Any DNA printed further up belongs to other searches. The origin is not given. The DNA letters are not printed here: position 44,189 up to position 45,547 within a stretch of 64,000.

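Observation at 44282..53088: Four copies of a 19-nt element with sigma-54 spacing but a GC in place of the -24 GG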

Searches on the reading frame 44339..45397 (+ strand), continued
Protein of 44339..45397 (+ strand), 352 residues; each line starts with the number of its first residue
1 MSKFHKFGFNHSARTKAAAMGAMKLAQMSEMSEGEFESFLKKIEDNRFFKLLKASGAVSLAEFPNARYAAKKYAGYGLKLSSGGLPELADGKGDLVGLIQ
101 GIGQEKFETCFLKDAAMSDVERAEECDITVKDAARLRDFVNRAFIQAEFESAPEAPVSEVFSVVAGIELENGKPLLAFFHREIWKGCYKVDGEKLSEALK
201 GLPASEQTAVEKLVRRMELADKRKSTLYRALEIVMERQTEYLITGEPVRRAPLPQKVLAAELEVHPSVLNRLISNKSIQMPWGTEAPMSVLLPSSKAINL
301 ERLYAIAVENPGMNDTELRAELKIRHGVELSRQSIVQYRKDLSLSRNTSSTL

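Call 36: predict_structure(alignment_id=A3)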
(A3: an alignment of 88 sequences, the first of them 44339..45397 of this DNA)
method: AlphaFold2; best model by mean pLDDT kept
length: 352 residues; sequences in the alignment: 88
mean_pLDDT: 74.6   pTM: 0.66
mean pLDDT of the five models: 74.6, 74.0, 72.1, 71.9, 70.8
residues with pLDDT >= 90: 30; 70-90: 221; 50-70: 49; < 50: 52
segments of 3 or more residues with pLDDT < 50: 1-16, 70-82, 144-161, 348-352
pLDDT, mean of each block of 10 residues (from residue 1): 34 50 77 84 91 88 64 45 57 68 69 69 84 79 46 40 73 80 76 87 88 90 89 90 83 88 87 81 79 85 83 86 87 85 56 28
secondary structure, 60 per line:
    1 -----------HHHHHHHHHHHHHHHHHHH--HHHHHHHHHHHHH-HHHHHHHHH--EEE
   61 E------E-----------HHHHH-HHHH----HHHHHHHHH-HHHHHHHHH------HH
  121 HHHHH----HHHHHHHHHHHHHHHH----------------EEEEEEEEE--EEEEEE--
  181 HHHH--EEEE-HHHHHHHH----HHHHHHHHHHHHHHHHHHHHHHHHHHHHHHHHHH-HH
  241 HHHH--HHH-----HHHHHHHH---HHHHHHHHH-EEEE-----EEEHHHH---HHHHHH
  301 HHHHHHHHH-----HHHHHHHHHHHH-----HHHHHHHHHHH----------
elements in order: H12-30 H33-45 H47-55 E58-61 H80-84 H86-89 H94-102 H104-112 H119-125 H130-145 E162-170 E173-178 H181-184 E187-190 H192-199 H204-237 H239-244 H255-262 H266-274 E276-279 E285-287 H288-291 H295-309 H315-326 H332-342

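Call 41: fold_search(model_id=the predicted structure, library=pdb)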
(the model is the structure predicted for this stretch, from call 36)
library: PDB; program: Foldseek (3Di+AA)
matches with E <= 10: 326; with E <= 0.001: 23
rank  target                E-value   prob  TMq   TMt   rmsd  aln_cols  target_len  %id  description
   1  9q97_M                6.1e-09  1.00  0.42  0.36  16.8       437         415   14  CryoEM structure of bacterial transcription intermediate complex mediated by activator PspF containing nifH promoter D (released 2025-03-26)
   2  9q98_M                1.1e-07  1.00  0.40  0.35  16.5       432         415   14  CryoEM structure of bacterial transcription intermediate complex mediated by activator PspF containing nifH promoter D (released 2025-03-26)
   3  9msg_M                1.3e-07  1.00  0.38  0.30  13.4       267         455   18  De novo SigN RNA polymerase transcription initiation intermediate with bound SigN-RII (released 2025-08-13)
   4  8f1j_M                1.7e-07  1.00  0.42  0.37  16.0       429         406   13  SigN RNA polymerase early-melted intermediate bound to mismatch DNA fragment dhsU36mm2 (-12A) (released 2023-04-05)
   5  8f1k_M                2.7e-07  1.00  0.40  0.35  16.1       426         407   13  SigN RNA polymerase early-melted intermediate bound to full duplex DNA fragment dhsU36 (-12T) (released 2023-04-05)
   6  9msf_M                3.7e-07  1.00  0.42  0.36  16.1       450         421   13  de novo SigN RNA polymerase transcription initiation intermediate with post-catalytic bEBP state (RPi1 closed ring) (released 2025-08-13)
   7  9mse_M                3.9e-07  1.00  0.42  0.36  17.4       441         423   12  de novo SigN RNA polymerase transcription initiation intermediate with pre-catalytic bEBP state (RPi1 open ring) (released 2025-08-13)
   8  7qwp_M                7.9e-07  1.00  0.42  0.37  18.6       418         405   13  CryoEM structure of bacterial transcription close complex (RPc) (released 2022-11-09)
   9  8f1i_M                7.9e-07  1.00  0.41  0.36  17.5       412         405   13  SigN RNA polymerase early-melted intermediate bound to mismatch fragment dhsU36mm1 (-12T) (released 2023-04-05)
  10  9msj_M                9.3e-07  1.00  0.36  0.34  11.4       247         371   19  de novo SigN RNA polymerase NTP-bound open complex (RPo+2A) (released 2025-08-13)
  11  5ui5_V                1.7e-06  1.00  0.37  0.40  10.4       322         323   16  Crystal structure of Aquifex aeolicus sigmaN bound to promoter DNA (released 2017-02-22)
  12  9q92_M                2.6e-06  1.00  0.39  0.34  17.3       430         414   13  CryoEM structure of bacterial transcription intermediate complex mediated by activator PspF containing nifH promoter D (released 2025-07-16)
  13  9msh_M                5.3e-06  1.00  0.37  0.35  13.3       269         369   16  de novo SigN RNA polymerase open complex (RPo) (released 2025-08-13)
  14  7qxi_M                5.3e-06  1.00  0.41  0.36  20.2       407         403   12  Cryo-EM structure of RNA polymerase-sigma54 holo enzyme with promoter DNA closed complex (released 2022-11-09)
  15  5ui5_I                1.5e-05  1.00  0.38  0.42  10.5       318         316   18  Crystal structure of Aquifex aeolicus sigmaN bound to promoter DNA (released 2017-02-22)
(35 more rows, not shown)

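Call 45: search_solved_structures(query=A3, max_evalue=0.001, show_alignments=2)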
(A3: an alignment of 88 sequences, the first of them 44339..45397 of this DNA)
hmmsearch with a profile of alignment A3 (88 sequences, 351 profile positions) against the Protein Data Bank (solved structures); distinct sequences matched with E-value up to 0.001: 20.
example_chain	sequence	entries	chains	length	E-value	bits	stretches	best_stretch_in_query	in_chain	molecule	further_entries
5ui5_I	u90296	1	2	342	8.5e-12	47.8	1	200-350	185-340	RNA polymerase sigma factor RpoN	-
5nwt_M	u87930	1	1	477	2.5e-07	33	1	217-350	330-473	RNA polymerase sigma-54 factor,RNA polymerase sigma-54 factor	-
9q91_M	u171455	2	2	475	5.9e-07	31.8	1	217-350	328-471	RNA polymerase sigma-54 factor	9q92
7qv9_M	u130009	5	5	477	5.9e-07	31.8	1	217-350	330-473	RNA polymerase sigma-54 factor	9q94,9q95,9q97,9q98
5ui8_M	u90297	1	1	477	5.9e-07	31.8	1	217-350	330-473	RNA polymerase sigma-54 factor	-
7qwp_M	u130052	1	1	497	6.4e-07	31.7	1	217-350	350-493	RNA polymerase sigma-54 factor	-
7qxi_M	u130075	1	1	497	6.4e-07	31.7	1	217-350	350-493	RNA polymerase sigma-54 factor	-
9q90_M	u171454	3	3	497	6.4e-07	31.7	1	217-350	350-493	RNA polymerase sigma-54 factor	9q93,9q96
9mse_M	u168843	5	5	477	6.7e-07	31.7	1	217-350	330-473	RNA polymerase sigma-54 factor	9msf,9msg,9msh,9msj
8f1i_M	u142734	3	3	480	6.8e-07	31.6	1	217-350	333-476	RNA polymerase sigma-54 factor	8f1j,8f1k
8reb_M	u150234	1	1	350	3.2e-06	29.4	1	211-345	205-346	RNA polymerase sigma-54 factor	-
8re4_M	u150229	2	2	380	3.7e-06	29.2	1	213-345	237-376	RNA polymerase sigma-54 factor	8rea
8rec_M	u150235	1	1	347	5.5e-06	28.6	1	221-345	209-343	RNA polymerase sigma-54 factor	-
8red_M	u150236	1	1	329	6.5e-06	28.4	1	222-345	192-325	RNA polymerase sigma-54 factor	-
5nsr_M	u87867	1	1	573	7.7e-06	28.2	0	218-284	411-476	RNA polymerase sigma-54 factor,RNA polymerase sigma-54 factor,RNA polymerase sigma-54 fact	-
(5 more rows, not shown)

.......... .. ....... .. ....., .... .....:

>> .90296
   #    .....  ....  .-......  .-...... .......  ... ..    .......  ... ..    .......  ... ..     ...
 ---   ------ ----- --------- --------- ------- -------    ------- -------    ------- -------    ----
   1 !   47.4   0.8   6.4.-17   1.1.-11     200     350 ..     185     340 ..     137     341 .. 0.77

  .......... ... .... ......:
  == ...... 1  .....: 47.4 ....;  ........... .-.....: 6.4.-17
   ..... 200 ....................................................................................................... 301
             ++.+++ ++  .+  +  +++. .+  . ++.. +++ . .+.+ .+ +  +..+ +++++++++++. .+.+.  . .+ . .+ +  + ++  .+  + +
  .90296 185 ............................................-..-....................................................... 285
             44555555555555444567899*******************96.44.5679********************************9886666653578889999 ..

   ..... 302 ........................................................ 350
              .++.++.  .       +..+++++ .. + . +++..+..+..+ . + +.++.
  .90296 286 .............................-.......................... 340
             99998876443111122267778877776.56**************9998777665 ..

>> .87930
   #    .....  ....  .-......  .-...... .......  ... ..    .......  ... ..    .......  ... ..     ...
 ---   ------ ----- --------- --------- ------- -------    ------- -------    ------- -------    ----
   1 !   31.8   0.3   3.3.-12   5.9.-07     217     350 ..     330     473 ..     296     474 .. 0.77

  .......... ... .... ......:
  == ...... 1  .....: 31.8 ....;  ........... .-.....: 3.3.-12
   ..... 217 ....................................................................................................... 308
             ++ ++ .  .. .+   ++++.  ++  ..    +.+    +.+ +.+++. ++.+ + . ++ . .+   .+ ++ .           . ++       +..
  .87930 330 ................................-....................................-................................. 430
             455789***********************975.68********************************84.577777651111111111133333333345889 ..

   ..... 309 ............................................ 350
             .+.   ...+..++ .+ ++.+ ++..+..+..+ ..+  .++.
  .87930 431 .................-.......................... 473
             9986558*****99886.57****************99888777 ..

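Call 46: search_protein_families(library=pfam, alignment_id=A3, max_evalue=1)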
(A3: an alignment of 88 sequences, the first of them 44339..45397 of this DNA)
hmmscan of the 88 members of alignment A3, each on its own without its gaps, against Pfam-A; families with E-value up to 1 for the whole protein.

A. member 1, window:44339-45397:+ (352 aa): 1 family
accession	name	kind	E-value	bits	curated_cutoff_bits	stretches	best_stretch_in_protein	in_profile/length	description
PF04552.19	Sigma54_DBD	-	6.8e-11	42.6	22.8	1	218-345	16-153/160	Sigma-54, DNA binding domain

B. families by the number of members that match (of 88 scanned): 37 families (the first 25 are shown)
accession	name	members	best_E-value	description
PF04552.19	Sigma54_DBD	88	1.2e-18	Sigma-54, DNA binding domain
PF01381.28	HTH_3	39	0.00093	Helix-turn-helix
PF13545.12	HTH_Crp_2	30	7.5e-05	Crp-like helix-turn-helix domain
PF13565.12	HTH_32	17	0.00071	Homeodomain-like domain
PF17562.7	Styelin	13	0.017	Styelin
PF06314.16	ADC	8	0.024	Acetoacetate decarboxylase (ADC)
PF23057.1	RBD_ZCCHC3_1st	8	0.046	ZCCHC3, first RNA-binding domain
PF18016.8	SAM_3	7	0.022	SAM domain (Sterile alpha motif)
PF13936.12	HTH_38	5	0.036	Helix-turn-helix domain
PF13443.12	HTH_26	4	0.018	Cro/C1-type HTH DNA-binding domain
PF08279.18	HTH_11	4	0.061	HTH domain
PF09269.16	DUF1967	4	0.066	Domain of unknown function (DUF1967)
PF13276.12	HTH_21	4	0.17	HTH-like domain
PF13412.12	HTH_24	3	0.00031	Winged helix-turn-helix DNA-binding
PF01498.24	HTH_Tnp_Tc3_2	3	0.017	Transposase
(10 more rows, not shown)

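Call 47: search_protein_families(library=ncbifam, proteins=[window:44339-45397:+], max_evalue=0.01)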
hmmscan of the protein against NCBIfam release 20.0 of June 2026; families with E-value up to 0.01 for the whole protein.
window:44339-45397:+ (352 aa): 7 families
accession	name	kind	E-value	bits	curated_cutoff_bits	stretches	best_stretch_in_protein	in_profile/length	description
TIGR02395.1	rpoN_sigma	equivalog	5.4e-11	42.2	277.35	1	220-344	292-427/434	RNA polymerase factor sigma-54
NF009118.0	PRK12469.1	subfamily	7.1e-08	31.7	396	1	218-341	336-469/483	RNA polymerase factor sigma-54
NF004602.0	PRK05932.2-4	equivalog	2.5e-07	29.9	506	1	220-345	272-403/416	RNA polymerase factor sigma-54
NF004595.0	PRK05932.1-2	equivalog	2.6e-06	26.6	513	1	221-343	341-473/484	RNA polymerase factor sigma-54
NF004598.0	PRK05932.1-5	equivalog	0.00084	18.2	621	1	221-284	362-424/504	RNA polymerase factor sigma-54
NF004596.0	PRK05932.1-3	subfamily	0.00088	18.3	499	0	221-284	364-426/515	RNA polymerase factor sigma-54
NF004597.0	PRK05932.1-4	equivalog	0.007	14.9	817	0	221-344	334-467/477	RNA polymerase factor sigma-54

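Call 65: find_encoding_contigs(protein=window:44339-45397:+, flank=10000, max_places=3)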
Protein window:44339-45397:+ (352 aa): 2 contigs read that carry it; 2 places shown.
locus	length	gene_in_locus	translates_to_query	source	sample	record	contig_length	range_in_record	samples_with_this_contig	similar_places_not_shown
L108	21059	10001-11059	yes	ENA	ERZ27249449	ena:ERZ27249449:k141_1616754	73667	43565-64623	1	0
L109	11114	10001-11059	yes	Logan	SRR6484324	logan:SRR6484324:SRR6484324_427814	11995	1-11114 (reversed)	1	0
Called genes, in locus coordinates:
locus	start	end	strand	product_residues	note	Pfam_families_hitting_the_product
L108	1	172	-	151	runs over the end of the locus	PF00027:cNMP_binding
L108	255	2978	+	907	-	PF12419:DUF3670, PF00176:SNF2-rel_dom, PF00271:Helicase_C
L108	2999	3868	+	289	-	-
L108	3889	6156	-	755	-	PF13188:PAS_8 (weak), PF13426:PAS_9 (faint), PF00989:PAS (faint), PF01590:GAF, PF13185:GAF_2, PF00512:HisKA, PF02518:HATPase_c, PF14501:HATPase_c_5 (weak)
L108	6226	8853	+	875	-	PF00989:PAS, PF08448:PAS_4 (weak), PF13426:PAS_9, PF01590:GAF (weak), PF13185:GAF_2, PF00512:HisKA (weak), PF02518:HATPase_c, PF00072:Response_reg, +1 more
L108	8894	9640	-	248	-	-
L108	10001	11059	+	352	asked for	PF04552:Sigma54_DBD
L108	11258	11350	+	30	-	-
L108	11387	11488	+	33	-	-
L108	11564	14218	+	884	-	PF25816:RamC_N, PF00069:Pkinase, PF05147:LANC_like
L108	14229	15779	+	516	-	PF00664:ABC_membrane, PF00005:ABC_tran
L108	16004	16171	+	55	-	-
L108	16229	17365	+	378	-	PF04055:Radical_SAM, PF13186:SPASM (weak)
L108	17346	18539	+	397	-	PF07690:MFS_1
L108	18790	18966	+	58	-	-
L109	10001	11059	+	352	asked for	PF04552:Sigma54_DBD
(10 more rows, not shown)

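Call 83: find_encoding_contigs(protein=P0113, flank=10000, max_places=6)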
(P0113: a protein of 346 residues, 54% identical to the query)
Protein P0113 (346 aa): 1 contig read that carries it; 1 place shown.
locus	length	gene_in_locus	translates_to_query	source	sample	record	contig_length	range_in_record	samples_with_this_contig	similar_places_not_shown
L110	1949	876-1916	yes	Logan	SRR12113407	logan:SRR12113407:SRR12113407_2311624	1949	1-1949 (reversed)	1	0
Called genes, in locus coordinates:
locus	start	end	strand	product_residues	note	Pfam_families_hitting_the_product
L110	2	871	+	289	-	?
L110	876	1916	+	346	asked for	PF04552:Sigma54_DBD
